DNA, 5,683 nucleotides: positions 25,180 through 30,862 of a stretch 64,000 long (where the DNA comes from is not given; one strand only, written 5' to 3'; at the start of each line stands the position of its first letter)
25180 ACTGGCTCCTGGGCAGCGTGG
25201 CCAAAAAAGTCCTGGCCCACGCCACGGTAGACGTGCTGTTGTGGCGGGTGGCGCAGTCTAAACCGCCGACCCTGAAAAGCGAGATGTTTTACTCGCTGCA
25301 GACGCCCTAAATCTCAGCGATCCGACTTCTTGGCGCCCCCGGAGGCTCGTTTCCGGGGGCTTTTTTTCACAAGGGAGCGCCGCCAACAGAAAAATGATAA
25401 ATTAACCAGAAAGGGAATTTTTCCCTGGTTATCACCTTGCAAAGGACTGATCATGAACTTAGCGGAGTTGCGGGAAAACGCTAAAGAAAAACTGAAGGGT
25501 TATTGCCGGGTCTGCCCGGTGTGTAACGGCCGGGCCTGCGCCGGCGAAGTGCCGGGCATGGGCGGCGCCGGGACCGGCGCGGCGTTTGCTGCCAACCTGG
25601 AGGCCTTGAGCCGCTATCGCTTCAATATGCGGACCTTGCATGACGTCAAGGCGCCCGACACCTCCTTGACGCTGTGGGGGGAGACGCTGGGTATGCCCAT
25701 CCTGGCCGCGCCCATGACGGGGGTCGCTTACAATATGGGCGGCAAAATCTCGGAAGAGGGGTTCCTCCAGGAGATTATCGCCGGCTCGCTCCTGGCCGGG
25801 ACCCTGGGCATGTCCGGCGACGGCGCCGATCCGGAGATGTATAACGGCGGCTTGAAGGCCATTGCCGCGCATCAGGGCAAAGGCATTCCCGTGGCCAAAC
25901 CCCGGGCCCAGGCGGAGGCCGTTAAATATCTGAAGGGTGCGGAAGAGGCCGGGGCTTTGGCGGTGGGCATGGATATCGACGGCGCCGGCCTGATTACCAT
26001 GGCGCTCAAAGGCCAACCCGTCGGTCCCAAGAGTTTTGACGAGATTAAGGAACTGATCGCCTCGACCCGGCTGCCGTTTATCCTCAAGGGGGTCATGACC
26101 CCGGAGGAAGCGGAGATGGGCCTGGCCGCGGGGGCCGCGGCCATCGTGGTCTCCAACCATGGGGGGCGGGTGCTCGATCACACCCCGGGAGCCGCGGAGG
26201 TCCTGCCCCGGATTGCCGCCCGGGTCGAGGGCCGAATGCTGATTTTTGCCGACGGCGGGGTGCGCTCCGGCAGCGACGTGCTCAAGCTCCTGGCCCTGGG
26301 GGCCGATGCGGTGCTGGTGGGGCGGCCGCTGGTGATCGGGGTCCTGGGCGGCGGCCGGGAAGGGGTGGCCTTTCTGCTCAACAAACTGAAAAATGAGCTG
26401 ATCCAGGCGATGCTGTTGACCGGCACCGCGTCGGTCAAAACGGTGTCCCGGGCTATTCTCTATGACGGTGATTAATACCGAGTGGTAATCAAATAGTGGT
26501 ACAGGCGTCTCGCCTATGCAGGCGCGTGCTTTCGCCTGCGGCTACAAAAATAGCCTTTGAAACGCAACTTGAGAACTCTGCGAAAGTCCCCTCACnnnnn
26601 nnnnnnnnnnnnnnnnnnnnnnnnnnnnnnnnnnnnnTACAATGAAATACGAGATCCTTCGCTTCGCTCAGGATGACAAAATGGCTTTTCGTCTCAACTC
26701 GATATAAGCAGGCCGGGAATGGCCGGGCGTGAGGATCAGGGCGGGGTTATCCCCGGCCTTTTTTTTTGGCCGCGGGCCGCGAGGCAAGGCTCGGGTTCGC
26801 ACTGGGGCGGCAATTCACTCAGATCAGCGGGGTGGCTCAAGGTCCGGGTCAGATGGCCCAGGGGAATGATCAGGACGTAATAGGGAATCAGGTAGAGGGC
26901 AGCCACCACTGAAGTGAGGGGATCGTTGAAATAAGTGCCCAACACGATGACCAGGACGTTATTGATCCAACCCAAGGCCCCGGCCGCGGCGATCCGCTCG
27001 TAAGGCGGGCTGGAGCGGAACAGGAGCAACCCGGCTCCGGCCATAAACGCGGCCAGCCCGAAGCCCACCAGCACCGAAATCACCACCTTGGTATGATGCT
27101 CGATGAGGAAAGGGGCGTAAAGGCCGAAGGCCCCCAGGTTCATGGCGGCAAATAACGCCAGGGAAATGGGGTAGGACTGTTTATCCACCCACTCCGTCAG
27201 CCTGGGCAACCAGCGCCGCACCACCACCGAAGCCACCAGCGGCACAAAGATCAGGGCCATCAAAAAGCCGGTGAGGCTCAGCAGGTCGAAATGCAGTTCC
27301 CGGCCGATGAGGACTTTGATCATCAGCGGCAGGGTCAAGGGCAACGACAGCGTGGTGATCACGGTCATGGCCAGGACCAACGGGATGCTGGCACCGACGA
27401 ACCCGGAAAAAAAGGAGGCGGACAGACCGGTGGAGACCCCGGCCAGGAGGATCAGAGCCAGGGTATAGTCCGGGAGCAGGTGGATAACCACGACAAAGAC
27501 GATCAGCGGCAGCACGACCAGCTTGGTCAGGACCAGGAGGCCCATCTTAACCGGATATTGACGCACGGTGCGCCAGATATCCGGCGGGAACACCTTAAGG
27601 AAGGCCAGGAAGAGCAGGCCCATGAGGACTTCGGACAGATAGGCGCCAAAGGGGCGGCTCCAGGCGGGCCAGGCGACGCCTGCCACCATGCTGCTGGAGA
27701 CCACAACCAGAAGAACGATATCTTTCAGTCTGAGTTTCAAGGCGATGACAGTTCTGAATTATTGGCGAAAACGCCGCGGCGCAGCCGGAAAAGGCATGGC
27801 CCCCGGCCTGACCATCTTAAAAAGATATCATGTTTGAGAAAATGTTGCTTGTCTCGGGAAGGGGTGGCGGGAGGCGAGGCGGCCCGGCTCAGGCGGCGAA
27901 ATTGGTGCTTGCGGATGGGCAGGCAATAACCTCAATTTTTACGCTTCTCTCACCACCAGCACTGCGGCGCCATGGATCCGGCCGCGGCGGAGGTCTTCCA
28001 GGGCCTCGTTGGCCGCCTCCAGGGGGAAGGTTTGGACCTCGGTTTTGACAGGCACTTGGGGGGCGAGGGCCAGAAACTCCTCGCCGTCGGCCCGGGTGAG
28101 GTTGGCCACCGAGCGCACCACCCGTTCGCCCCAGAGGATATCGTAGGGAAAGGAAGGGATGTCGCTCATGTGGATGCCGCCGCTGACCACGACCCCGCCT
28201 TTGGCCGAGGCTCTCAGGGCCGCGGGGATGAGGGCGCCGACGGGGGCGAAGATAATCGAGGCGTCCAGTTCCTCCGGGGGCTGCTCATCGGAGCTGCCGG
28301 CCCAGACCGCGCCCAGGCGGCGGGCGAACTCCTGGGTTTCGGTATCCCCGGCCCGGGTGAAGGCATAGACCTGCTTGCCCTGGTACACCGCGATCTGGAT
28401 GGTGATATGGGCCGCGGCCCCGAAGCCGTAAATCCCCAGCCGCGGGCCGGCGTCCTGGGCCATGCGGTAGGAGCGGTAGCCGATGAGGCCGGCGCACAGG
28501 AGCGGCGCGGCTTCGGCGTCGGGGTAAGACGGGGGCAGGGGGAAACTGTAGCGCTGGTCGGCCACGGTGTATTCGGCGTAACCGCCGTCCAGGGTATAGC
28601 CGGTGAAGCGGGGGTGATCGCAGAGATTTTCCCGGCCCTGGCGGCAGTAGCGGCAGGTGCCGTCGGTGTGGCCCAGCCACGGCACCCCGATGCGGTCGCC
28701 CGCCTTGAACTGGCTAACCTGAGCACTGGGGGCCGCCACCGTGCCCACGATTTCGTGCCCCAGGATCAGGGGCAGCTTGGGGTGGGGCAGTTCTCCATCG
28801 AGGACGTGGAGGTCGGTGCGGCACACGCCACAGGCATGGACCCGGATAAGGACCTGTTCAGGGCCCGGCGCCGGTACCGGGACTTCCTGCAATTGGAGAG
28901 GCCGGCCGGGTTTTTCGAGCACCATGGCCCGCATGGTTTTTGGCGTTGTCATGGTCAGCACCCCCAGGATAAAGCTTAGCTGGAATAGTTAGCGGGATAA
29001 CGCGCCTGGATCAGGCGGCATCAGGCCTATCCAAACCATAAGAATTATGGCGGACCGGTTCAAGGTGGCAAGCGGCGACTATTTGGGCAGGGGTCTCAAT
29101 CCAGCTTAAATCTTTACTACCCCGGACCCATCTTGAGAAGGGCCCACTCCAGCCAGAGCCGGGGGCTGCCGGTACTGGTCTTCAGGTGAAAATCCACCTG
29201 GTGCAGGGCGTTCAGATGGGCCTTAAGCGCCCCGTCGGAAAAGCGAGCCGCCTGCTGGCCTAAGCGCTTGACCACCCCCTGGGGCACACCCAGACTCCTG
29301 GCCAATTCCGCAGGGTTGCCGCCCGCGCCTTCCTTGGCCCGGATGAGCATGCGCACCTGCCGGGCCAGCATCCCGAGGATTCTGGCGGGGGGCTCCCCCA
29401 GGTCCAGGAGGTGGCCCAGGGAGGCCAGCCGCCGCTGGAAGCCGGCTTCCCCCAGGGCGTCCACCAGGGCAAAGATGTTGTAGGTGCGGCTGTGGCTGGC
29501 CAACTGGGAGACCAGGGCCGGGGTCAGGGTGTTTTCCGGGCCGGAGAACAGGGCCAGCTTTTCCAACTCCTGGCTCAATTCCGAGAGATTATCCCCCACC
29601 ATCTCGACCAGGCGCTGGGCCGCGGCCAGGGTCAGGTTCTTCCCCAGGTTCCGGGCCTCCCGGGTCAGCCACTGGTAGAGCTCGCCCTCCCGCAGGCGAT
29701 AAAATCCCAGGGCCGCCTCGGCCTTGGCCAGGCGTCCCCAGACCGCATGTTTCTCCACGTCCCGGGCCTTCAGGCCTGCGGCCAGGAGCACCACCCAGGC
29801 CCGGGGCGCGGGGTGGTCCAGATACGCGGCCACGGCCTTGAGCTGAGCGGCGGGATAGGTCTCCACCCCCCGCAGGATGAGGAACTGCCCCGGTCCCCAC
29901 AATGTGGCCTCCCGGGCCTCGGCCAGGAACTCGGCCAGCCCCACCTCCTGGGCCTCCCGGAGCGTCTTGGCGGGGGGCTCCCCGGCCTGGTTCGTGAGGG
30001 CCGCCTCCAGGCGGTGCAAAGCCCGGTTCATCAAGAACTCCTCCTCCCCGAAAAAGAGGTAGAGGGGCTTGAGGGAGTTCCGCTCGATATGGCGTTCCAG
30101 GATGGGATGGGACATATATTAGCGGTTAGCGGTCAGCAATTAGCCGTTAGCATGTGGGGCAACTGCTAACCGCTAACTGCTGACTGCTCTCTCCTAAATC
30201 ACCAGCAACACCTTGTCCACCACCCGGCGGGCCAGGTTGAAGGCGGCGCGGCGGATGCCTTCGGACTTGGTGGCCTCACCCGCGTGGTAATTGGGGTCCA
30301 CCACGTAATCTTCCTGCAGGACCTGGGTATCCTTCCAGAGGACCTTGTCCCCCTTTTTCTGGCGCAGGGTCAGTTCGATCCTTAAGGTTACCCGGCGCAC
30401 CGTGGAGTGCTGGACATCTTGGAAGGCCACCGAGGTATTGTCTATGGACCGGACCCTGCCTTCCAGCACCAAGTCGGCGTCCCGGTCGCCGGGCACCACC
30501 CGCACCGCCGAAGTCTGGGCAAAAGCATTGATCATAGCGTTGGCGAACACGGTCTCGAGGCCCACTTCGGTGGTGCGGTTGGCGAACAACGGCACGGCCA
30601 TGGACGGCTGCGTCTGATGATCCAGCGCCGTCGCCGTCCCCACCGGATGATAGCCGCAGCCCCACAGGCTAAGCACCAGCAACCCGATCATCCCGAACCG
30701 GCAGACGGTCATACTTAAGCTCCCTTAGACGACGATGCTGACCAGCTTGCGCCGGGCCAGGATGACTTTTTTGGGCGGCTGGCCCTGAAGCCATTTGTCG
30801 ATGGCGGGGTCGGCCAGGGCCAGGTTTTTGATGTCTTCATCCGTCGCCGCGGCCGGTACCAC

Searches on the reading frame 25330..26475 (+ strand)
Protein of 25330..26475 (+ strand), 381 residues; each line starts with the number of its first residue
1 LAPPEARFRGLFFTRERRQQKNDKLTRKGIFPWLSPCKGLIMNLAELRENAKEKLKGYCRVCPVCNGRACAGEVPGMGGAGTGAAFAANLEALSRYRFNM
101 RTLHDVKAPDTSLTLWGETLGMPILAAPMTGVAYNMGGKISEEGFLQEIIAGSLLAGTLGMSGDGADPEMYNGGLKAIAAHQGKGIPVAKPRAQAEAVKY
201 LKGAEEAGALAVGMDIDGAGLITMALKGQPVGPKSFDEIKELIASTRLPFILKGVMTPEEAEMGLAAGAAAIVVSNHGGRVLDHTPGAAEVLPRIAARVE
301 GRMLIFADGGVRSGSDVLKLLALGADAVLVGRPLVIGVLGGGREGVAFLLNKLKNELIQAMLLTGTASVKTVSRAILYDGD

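Call 73: search_protein_families(library=pfam, proteins=[window:25330-26475:+], max_evalue=0.00001)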
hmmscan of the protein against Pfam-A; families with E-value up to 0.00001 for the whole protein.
window:25330-26475:+ (381 aa): 1 family
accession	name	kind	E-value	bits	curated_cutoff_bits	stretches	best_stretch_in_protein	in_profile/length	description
PF01070.24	FMN_dh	-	2.3e-65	221.3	24.9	2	235-377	206-348/350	FMN-dependent dehydrogenase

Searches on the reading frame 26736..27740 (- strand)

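Call 74: search_protein_families(library=pfam, proteins=[window:26736-27740:-], max_evalue=0.00001)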
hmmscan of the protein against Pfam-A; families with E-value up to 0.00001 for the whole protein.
window:26736-27740:- (334 aa): 1 family
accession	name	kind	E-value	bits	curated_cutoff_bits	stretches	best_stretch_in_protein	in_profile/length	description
PF01758.21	SBF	-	7.2e-09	36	24.3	1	42-206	7-182/191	Sodium Bile acid symporter family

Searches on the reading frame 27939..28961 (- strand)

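Call 74: search_protein_families(library=pfam, proteins=[window:27939-28961:-], max_evalue=0.00001)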
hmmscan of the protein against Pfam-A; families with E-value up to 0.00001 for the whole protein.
window:27939-28961:- (340 aa): 1 family
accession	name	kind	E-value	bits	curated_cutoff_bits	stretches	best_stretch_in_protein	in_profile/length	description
PF08240.17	ADH_N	-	5.1e-33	113.9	23.5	1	33-143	1-103/104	Alcohol dehydrogenase GroES-like domain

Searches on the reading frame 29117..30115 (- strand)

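Call 74: search_protein_families(library=pfam, proteins=[window:29117-30115:-], max_evalue=0.00001)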
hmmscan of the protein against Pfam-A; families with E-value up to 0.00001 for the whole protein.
window:29117-30115:- (332 aa): 1 family
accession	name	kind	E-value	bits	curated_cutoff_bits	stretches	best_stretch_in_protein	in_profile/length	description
PF21694.2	DNA_pol3_delta_C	-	2.1e-22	79.8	27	1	213-329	3-121/121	DNA polymerase III delta subunit, C-terminal domain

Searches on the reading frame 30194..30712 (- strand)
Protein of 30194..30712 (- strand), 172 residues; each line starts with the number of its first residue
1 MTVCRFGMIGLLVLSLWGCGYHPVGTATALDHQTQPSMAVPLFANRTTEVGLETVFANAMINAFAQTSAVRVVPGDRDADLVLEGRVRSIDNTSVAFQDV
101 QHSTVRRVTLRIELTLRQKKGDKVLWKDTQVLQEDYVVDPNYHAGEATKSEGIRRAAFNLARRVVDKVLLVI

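Call 74: search_protein_families(library=pfam, proteins=[window:30194-30712:-], max_evalue=0.00001)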
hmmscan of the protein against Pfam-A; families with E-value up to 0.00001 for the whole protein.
window:30194-30712:- (172 aa): 1 family
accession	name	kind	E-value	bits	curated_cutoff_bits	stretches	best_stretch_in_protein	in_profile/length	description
PF04390.17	LptE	-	2.6e-14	54.3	23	1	37-167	3-117/118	Lipopolysaccharide-assembly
